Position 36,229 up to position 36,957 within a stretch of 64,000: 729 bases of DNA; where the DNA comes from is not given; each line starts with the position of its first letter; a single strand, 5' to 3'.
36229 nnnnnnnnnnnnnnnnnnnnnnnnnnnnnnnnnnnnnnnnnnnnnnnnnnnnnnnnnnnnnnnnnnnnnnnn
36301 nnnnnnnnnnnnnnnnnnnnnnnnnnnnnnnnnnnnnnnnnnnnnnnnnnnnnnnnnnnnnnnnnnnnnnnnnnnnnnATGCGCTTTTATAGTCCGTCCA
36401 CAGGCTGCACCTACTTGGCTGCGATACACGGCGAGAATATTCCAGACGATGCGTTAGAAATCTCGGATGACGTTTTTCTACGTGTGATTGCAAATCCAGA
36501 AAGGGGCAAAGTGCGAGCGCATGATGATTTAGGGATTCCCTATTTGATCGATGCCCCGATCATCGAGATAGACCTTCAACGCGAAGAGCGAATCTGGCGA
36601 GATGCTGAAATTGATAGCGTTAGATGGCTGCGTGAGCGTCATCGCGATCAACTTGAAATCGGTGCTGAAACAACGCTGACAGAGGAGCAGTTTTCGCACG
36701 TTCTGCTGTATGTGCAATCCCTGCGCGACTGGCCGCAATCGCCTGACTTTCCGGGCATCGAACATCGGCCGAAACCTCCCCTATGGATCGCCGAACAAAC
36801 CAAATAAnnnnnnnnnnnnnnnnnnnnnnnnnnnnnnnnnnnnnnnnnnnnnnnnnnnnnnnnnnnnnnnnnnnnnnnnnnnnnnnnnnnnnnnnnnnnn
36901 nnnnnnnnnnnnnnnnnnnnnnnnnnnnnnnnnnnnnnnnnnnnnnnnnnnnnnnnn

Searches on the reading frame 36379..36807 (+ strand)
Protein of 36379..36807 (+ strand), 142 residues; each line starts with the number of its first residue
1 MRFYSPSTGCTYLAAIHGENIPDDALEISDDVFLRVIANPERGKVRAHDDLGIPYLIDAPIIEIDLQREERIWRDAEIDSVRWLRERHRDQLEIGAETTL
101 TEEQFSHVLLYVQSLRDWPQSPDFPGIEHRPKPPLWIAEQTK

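Call 74: search_protein_families(library=phrogs, proteins=[window:36379-36807:+], max_evalue=0.001)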
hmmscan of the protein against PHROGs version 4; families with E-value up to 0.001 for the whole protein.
window:36379-36807:+ (142 aa): 5 families
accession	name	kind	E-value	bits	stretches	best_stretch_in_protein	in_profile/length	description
phrog_188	-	tail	2.7e-36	126.3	1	1-141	45-188/207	tail fiber assembly protein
phrog_8716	-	tail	4.2e-19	70.3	1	67-141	77-151/152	tail fiber protein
phrog_5844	-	unknown function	9e-18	65.8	1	24-139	82-198/199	-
phrog_5400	-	unknown function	1.8e-07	32.4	1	1-59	1-58/145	-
phrog_4628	-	tail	2.1e-07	32.2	1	62-134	60-124/126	tail fiber assembly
